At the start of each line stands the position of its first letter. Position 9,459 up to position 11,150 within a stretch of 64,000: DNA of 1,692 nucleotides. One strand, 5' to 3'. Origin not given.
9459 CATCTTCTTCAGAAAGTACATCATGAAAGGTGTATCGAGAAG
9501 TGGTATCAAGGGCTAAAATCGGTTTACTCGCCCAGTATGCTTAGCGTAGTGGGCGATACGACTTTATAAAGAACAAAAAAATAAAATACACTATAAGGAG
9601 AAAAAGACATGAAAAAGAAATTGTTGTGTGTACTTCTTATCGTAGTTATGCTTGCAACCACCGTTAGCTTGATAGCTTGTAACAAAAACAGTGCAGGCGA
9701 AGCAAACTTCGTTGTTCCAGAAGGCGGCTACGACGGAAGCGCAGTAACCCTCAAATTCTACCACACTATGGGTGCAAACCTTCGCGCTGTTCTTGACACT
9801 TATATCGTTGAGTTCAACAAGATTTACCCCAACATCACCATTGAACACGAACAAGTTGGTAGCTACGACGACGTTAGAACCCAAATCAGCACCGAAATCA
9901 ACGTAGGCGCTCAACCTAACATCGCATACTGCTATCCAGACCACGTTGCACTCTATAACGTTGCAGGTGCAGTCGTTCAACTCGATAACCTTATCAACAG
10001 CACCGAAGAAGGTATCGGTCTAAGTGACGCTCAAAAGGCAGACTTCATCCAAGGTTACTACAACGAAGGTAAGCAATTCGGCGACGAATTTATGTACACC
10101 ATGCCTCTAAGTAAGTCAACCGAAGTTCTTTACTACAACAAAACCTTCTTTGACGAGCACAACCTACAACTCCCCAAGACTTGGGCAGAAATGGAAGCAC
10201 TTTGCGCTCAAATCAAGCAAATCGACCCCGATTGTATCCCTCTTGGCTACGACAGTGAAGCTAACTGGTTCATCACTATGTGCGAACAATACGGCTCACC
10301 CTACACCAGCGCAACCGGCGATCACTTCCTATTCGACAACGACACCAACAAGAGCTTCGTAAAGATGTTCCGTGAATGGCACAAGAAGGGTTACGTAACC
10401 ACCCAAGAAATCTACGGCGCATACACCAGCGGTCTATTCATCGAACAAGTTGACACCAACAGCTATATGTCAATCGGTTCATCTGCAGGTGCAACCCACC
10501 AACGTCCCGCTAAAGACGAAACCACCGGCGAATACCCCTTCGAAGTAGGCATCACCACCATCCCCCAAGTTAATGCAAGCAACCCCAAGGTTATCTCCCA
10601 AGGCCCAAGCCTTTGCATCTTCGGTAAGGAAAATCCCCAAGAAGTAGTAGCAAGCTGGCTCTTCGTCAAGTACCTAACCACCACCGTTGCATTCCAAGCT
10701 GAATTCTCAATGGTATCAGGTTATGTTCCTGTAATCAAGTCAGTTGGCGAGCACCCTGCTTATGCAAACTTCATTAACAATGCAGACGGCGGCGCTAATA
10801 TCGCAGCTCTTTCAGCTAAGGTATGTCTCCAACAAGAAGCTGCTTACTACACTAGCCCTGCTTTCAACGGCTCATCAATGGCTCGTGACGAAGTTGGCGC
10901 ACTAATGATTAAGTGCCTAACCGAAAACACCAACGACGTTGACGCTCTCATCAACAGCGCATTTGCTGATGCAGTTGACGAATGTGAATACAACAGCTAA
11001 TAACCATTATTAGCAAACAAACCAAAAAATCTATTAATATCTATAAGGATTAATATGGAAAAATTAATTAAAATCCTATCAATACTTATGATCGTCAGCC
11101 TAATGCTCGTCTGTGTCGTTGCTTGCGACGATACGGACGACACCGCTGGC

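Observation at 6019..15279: CUT1 'sugar-type' ABC importer apparently co-transcribed with a secreted SNase-OB nuclease and a multi-OB-fold lipoprotein: a candidate extracellular-DNA capture/degradation/uptake operon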

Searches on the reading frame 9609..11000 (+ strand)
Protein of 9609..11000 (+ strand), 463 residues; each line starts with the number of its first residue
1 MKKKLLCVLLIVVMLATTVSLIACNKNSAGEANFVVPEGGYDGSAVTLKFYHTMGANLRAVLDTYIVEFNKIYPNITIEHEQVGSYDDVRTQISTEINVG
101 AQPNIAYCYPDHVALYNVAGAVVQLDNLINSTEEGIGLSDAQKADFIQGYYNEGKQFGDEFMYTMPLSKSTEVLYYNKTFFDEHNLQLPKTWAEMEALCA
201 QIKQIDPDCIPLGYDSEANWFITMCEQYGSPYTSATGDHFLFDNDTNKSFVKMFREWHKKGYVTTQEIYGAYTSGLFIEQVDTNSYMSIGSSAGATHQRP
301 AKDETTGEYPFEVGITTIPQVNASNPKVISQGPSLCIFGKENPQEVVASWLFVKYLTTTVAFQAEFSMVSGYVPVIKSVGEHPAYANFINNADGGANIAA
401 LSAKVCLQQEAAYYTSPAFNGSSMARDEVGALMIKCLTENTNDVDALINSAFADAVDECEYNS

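Call 4: search_protein_families(library=pfam, proteins=[window:9609-11000:+], max_evalue=0.01)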
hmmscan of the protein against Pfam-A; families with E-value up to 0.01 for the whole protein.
window:9609-11000:+ (463 aa): 2 families
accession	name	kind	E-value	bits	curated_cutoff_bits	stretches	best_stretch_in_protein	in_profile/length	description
PF13416.11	SBP_bac_8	-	1.1e-34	121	27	1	65-386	2-272/279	Bacterial extracellular solute-binding protein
PF01547.30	SBP_bac_1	-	2.6e-19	70.8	26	1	60-359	6-303/307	Bacterial extracellular solute-binding protein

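Call 5: search_protein_families(library=ncbifam, proteins=[window:9609-11000:+], max_evalue=0.01)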
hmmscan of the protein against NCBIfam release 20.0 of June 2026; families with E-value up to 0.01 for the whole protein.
window:9609-11000:+ (463 aa): 5 families
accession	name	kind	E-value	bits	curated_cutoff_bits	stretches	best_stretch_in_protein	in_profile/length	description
NF008211.0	PRK10974.1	equivalog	1.9e-17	63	411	1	45-399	26-374/439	sn-glycerol-3-phosphate ABC transporter substrate-binding protein UgpB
TIGR03850.1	bind_CPR_0540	equivalog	9.8e-13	47.5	299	1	4-204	2-193/437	carbohydrate ABC transporter substrate-binding protein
NF045826.1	lipo_P68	equivalog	3.9e-07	28.9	200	1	2-178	1-170/669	P68 family surface lipoprotein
TIGR03851.1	chitin_NgcE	equivalog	8.2e-07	28.3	399.65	1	71-214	65-203/450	N-acetylglucosamine/diacetylchitobiose ABC transporter substrate-binding protein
NF053763.1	ABCarbgalBndGanS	equivalog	0.0085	14.9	700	0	146-198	119-172/420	galactooligosaccharide ABC transporter substrate-binding protein GanS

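Call 11: find_homologous_proteins(query=window:9609-11000:+, max_evalue=0.00001)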
Query window:9609-11000:+ (463 aa): 7074 proteins with E <= 0.00001 among 8000 candidates; the best 120 are listed.
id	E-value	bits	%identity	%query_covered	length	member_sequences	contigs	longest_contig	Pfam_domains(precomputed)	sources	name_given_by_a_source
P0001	0.0e+0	1062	100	100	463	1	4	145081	PF13416.12,PF01547.31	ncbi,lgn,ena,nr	ncbi:MAG: extracellular solute-binding protein [Clostridia bacterium]|nr:extracellular solute-bindin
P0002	2.4e-283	958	90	100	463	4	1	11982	PF13416.12,PF01547.31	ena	-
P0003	2.1e-270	915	85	100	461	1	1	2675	PF13416.12,PF01547.31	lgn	-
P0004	1.1e-268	909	84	100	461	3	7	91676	PF13416.12,PF01547.31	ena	-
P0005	7.9e-267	903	84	100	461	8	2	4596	PF13416.12,PF01547.31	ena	-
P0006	8.3e-259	877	84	100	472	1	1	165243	PF13416.12,PF01547.31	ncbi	-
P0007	1.1e-256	870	81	100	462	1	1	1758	PF13416.12,PF01547.31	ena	-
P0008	4.3e-256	868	81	100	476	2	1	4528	PF13416.12,PF01547.31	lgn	-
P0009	1.9e-255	866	81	100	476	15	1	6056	PF13416.12,PF01547.31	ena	-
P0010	9.6e-250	847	80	100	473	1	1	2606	PF13416.12,PF01547.31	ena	-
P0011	8.4e-248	841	79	100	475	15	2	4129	PF13416.12,PF01547.31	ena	-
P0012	2.2e-247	839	78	100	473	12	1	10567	PF13416.12,PF01547.31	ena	-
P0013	2.7e-247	839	79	100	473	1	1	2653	PF13416.12,PF01547.31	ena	-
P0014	1.6e-246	836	79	100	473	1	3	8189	PF13416.12,PF01547.31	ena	-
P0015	5.3e-246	835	78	100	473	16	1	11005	PF13416.12,PF01547.31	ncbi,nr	ncbi:MAG: extracellular solute-binding protein [Clostridia bacterium]|nr:extracellular solute-bindin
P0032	5.2e-225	765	73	99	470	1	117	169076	PF13416.12,PF01547.31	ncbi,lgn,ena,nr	ncbi:MAG TPA: hypothetical protein DEW22_08180 [Clostridiales bacterium]|nr:extracellular solute-bin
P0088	2.5e-222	757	72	100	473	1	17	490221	PF13416.12,PF01547.31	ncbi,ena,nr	ncbi:MAG: extracellular solute-binding protein [Oscillospiraceae bacterium]|nr:extracellular solute-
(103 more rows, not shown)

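Call 12: search_solved_structures(query=window:9609-11000:+, max_evalue=0.001)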
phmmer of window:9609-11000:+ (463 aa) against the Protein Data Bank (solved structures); distinct sequences matched with E-value up to 0.001: 45.
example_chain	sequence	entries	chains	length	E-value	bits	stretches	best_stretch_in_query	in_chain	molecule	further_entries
7c0x_A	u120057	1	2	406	9.4e-20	74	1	49-391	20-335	Sugar ABC transporter, periplasmic sugar-binding protein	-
7c0f_A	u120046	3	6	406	9.5e-20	74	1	49-391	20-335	Sugar ABC transporter, periplasmic sugar-binding protein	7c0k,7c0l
7c0v_A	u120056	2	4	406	9.8e-20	73.9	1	49-391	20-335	Sugar ABC transporter, periplasmic sugar-binding protein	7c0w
7c0y_A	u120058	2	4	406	2.2e-19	72.8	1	49-391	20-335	Sugar ABC transporter, periplasmic sugar-binding protein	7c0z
7c16_A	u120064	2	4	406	2.3e-19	72.7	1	49-391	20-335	Sugar ABC transporter, periplasmic sugar-binding protein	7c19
7c0t_A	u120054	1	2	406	2.5e-19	72.6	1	49-391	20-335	Sugar ABC transporter, periplasmic sugar-binding protein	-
7c0u_A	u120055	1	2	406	2.5e-19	72.6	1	49-391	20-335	Sugar ABC transporter, periplasmic sugar-binding protein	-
7c0o_A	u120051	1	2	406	3.4e-19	72.1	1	49-391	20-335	Sugar ABC transporter, periplasmic sugar-binding protein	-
7c0r_A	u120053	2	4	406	4.7e-19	71.7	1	49-391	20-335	Sugar ABC transporter, periplasmic sugar-binding protein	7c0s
7c14_A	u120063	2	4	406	5.8e-19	71.4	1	49-391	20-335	Sugar ABC transporter, periplasmic sugar-binding protein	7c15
6x84_A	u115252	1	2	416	1.5e-11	47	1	45-383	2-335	sn-glycerol-3-phosphate-binding periplasmic protein UgpB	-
4aq4_A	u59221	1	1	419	1.8e-11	46.6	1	45-383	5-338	SN-GLYCEROL-3-PHOSPHATE-BINDING PERIPLASMIC PROTEIN UGPB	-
7c1b_A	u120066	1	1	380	2.4e-11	46.3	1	156-390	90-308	Sugar ABC transporter, periplasmic sugar-binding protein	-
9lff_A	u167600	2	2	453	7.1e-09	38.1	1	46-388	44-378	SN-glycerol-3-phophate ABC transporter, periplasmic SN-glycerol-3-phosphate-binding protei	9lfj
4g68_A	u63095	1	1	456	2.9e-08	36.1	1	23-206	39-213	ABC transporter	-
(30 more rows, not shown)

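Call 17: search_solved_structures(query=window:9609-11000:+, max_evalue=1e-10, show_alignments=1)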
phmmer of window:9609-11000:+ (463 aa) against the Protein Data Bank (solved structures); distinct sequences matched with E-value up to 1e-10: 13.
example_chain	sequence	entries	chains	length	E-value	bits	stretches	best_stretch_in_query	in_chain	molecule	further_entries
7c0x_A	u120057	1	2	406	9.4e-20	74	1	49-391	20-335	Sugar ABC transporter, periplasmic sugar-binding protein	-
7c0f_A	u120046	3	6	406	9.5e-20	74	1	49-391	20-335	Sugar ABC transporter, periplasmic sugar-binding protein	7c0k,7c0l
7c0v_A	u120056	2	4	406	9.8e-20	73.9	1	49-391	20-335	Sugar ABC transporter, periplasmic sugar-binding protein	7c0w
7c0y_A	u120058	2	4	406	2.2e-19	72.8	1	49-391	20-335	Sugar ABC transporter, periplasmic sugar-binding protein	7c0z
7c16_A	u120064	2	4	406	2.3e-19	72.7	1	49-391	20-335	Sugar ABC transporter, periplasmic sugar-binding protein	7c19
7c0t_A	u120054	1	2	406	2.5e-19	72.6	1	49-391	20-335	Sugar ABC transporter, periplasmic sugar-binding protein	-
7c0u_A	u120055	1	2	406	2.5e-19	72.6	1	49-391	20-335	Sugar ABC transporter, periplasmic sugar-binding protein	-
7c0o_A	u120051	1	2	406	3.4e-19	72.1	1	49-391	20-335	Sugar ABC transporter, periplasmic sugar-binding protein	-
7c0r_A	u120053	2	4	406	4.7e-19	71.7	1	49-391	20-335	Sugar ABC transporter, periplasmic sugar-binding protein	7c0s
7c14_A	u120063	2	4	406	5.8e-19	71.4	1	49-391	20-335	Sugar ABC transporter, periplasmic sugar-binding protein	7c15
6x84_A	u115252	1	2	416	1.5e-11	47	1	45-383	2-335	sn-glycerol-3-phosphate-binding periplasmic protein UgpB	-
4aq4_A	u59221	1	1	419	1.8e-11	46.6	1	45-383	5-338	SN-GLYCEROL-3-PHOSPHATE-BINDING PERIPLASMIC PROTEIN UGPB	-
7c1b_A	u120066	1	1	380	2.4e-11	46.3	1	156-390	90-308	Sugar ABC transporter, periplasmic sugar-binding protein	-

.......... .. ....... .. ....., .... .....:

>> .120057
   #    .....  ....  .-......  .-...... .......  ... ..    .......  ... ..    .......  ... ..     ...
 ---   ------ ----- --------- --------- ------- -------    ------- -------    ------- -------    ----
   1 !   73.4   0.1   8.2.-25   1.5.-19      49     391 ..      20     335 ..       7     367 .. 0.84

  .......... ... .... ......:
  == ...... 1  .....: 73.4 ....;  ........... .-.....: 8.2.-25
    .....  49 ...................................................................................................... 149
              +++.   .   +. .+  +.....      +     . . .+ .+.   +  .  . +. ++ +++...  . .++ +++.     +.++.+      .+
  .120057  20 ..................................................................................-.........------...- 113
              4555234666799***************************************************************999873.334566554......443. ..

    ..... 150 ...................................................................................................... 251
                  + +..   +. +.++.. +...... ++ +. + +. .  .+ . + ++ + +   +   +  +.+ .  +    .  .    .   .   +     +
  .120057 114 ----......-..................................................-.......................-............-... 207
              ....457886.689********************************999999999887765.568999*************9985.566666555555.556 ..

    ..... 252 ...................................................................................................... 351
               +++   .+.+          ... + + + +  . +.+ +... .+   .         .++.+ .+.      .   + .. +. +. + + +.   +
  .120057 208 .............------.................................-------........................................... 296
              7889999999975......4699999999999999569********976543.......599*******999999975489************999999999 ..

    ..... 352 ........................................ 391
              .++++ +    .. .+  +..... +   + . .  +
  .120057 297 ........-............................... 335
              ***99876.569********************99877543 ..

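Call 18: find_encoding_contigs(protein=P0088, flank=10000, max_places=2)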
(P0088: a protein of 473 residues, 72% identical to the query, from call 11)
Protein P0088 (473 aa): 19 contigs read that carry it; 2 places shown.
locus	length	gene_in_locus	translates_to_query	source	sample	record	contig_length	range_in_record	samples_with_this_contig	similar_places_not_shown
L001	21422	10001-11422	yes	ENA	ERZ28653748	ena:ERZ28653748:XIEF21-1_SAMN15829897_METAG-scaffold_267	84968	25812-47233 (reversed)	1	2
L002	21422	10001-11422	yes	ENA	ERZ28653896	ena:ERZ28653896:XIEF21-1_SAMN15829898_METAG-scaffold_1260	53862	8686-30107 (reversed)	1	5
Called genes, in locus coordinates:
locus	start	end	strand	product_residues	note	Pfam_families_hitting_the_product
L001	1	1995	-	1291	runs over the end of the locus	PF00873:ACR_tran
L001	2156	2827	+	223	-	PF12706:Lactamase_B_2 (faint)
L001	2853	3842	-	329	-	PF21948:LplA-B_cat, PF03099:BPL_LplA_LipB, PF10437:Lip_prot_lig_C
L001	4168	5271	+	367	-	PF06941:NT5C, PF00625:Guanylate_kin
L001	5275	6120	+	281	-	PF02811:PHP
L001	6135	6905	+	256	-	PF06271:RDD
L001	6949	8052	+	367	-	PF00005:ABC_tran, PF13304:AAA_21 (faint), PF17850:CysA_C_terminal (weak)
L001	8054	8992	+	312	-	PF00528:BPD_transp_1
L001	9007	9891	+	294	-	PF00528:BPD_transp_1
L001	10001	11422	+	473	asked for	PF01547:SBP_bac_1, PF13416:SBP_bac_8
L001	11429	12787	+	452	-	PF00565:SNase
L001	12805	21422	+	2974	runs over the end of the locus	PF01336:tRNA_anti-codon (faint), PF04131:NanE (faint), PF04886:PT, PF04231:Endonuclease_1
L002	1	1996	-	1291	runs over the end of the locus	PF00873:ACR_tran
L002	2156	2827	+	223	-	PF12706:Lactamase_B_2 (faint)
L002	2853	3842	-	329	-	PF21948:LplA-B_cat, PF03099:BPL_LplA_LipB, PF10437:Lip_prot_lig_C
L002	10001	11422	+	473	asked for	PF01547:SBP_bac_1, PF13416:SBP_bac_8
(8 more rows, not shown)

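Call 19: find_encoding_contigs(protein=P0032, flank=10000, max_places=2)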
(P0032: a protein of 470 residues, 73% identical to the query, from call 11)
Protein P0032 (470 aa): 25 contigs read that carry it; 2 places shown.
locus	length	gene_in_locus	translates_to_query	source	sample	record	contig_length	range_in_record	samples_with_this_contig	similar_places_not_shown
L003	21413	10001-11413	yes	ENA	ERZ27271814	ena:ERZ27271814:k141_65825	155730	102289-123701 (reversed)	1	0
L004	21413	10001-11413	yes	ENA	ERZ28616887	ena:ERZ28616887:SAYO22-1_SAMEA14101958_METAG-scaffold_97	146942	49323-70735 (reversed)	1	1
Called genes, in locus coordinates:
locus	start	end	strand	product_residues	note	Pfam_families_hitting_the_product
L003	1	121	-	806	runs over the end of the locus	PF02574:S-methyl_trans, PF00809:Pterin_bind, PF02607:B12-binding_2, PF02310:B12-binding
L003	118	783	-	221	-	PF02965:Met_synt_B12 (faint)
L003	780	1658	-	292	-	PF02219:MTHFR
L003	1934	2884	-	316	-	PF02779:Transket_pyr, PF02780:Transketolase_C, PF22613:Transketolase_C_1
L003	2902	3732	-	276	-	PF00456:Transketolase_N, PF13292:DXP_synthase_N, PF09364:XFP_N, PF00676:E1_dh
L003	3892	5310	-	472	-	PF07155:ECF-ribofla_trS, PF12822:ECF_trnsprt (weak)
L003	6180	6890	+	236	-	PF06271:RDD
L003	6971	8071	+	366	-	PF00005:ABC_tran, PF13304:AAA_21 (faint)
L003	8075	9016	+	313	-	PF00528:BPD_transp_1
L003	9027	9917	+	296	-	PF00528:BPD_transp_1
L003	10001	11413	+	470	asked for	PF01547:SBP_bac_1, PF13416:SBP_bac_8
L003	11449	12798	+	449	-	PF00565:SNase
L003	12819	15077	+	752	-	PF18942:DUF5689 (weak), PF20578:aBig_2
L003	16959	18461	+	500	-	-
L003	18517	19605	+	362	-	PF13385:Laminin_G_3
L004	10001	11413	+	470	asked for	PF01547:SBP_bac_1, PF13416:SBP_bac_8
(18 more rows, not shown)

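Call 43: search_protein_representatives(protein=window:9609-11000:+)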
Query: 463 residues. Proteins with E-value up to 0.001 (for the whole library): 3462; up to 1e-10: 1319; up to 1e-30: 466. The best 150 are listed.
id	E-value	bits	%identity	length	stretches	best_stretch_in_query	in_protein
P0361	4.5e-176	602.4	66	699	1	31-462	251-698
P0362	1.5e-170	584.2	62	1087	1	30-460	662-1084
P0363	4.8e-170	582.5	64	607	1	29-461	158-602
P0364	5.4e-167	572.5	61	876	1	31-460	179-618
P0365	1.6e-166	570.9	61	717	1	42-462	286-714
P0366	1.3e-164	564.6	59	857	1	24-459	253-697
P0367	1.1e-163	561.6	60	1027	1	36-463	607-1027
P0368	4.8e-163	559.5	62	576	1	38-462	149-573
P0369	6.2e-162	555.8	63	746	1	29-461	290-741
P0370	1.2e-161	554.8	62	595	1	27-462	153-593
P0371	1.7e-161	554.3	64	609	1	23-462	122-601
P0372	3.3e-160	550.1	61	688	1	40-461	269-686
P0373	3.6e-160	550.0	61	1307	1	39-462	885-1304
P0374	4.8e-159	546.3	63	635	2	3-392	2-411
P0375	1.2e-157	541.7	62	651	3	186-396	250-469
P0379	2.5e-152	524.1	60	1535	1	43-443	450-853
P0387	3.2e-147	507.3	54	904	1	40-460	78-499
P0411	2.0e-125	435.5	48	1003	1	27-460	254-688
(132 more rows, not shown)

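Call 45: search_protein_families(library=pfam, proteins=[P0361, P0362, P0364, P0366, P0367, P0373, P0379, P0387, P0411], max_evalue=0.001)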
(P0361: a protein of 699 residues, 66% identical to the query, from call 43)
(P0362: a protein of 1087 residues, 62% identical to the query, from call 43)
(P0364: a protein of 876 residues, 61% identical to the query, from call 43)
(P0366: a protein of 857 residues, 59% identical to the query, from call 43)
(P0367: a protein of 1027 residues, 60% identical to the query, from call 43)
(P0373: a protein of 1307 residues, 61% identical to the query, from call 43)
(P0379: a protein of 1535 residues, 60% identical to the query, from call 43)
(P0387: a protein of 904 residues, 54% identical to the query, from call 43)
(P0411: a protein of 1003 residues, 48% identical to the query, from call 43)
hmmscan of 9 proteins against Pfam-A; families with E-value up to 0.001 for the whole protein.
P0361 (699 aa): 3 families
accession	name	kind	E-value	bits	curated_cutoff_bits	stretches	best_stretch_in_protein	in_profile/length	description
PF01580.24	FtsK_SpoIIIE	-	1.9e-35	122.8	24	1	1-118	76-221/221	FtsK/SpoIIIE family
PF13416.11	SBP_bac_8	-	3.3e-30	106.3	27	1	285-617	1-274/279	Bacterial extracellular solute-binding protein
PF01547.30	SBP_bac_1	-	1.1e-17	65.4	26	1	277-588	2-303/307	Bacterial extracellular solute-binding protein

P0362 (1087 aa): 2 families
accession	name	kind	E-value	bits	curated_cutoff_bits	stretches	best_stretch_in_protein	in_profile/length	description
PF13416.11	SBP_bac_8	-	9.9e-38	131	27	1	696-1006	2-267/279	Bacterial extracellular solute-binding protein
PF01547.30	SBP_bac_1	-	2.1e-30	107.2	26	1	687-984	2-303/307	Bacterial extracellular solute-binding protein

P0364 (876 aa): 2 families
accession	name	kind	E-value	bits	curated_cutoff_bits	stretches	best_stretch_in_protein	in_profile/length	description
PF13416.11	SBP_bac_8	-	6.8e-31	108.5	27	1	213-540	2-269/279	Bacterial extracellular solute-binding protein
PF01547.30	SBP_bac_1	-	5.5e-13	50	26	1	213-516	13-303/307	Bacterial extracellular solute-binding protein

P0366 (857 aa): 2 families
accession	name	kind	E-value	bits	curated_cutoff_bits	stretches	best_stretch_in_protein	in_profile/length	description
PF13416.11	SBP_bac_8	-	6e-27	95.6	27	1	293-622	1-271/279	Bacterial extracellular solute-binding protein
PF01547.30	SBP_bac_1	-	7.3e-13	49.6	26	1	288-596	5-303/307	Bacterial extracellular solute-binding protein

P0367 (1027 aa): 2 families
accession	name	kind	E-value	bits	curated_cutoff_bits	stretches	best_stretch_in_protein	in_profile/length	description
PF13416.11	SBP_bac_8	-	2.8e-39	136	27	1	634-948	2-271/279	Bacterial extracellular solute-binding protein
PF01547.30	SBP_bac_1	-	1.4e-24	88.1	26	1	625-922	2-303/307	Bacterial extracellular solute-binding protein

P0373 (1307 aa): 2 families
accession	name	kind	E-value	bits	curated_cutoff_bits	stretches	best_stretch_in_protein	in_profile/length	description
PF13416.11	SBP_bac_8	-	1.7e-39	136.7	27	1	910-1228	1-273/279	Bacterial extracellular solute-binding protein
PF01547.30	SBP_bac_1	-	4e-27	96.4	26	1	902-1201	2-304/307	Bacterial extracellular solute-binding protein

P0379 (1535 aa): 5 families
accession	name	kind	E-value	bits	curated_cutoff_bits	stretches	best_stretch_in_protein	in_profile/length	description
PF13306.12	LRR_5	-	3.8e-207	677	27.7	8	218-345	1-123/127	BspA type Leucine rich repeat region (6 copies)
PF13855.12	LRR_8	-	5e-41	138.7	27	0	974-1015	15-55/61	Leucine rich repeat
PF13416.11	SBP_bac_8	-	1.8e-33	117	27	1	471-797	1-274/279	Bacterial extracellular solute-binding protein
PF01547.30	SBP_bac_1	-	8.4e-19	69.1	26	1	463-769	2-304/307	Bacterial extracellular solute-binding protein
PF12799.13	LRR_4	-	3.2e-12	46.7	27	0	253-293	2-41/44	Leucine Rich repeats (2 copies)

P0387 (904 aa): 3 families
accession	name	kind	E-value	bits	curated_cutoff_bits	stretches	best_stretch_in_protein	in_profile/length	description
PF13416.11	SBP_bac_8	-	2.1e-32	113.5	27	1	102-424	1-273/279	Bacterial extracellular solute-binding protein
PF01547.30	SBP_bac_1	-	2.3e-23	84.1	26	1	99-397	9-304/307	Bacterial extracellular solute-binding protein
PF01336.31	tRNA_anti-codon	-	1e-07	32.2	27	0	837-881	27-67/75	OB-fold nucleic acid binding domain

P0411 (1003 aa): 2 families
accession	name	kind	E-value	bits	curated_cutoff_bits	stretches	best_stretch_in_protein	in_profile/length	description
PF09479.16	Flg_new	-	1.3e-43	147.4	27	3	112-174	1-65/65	Listeria-Bacteroides repeat domain (List_Bact_rpt)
PF18998.6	Flg_new_2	-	8.8e-05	22.9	23.6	0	39-105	1-72/73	Divergent InlB B-repeat domain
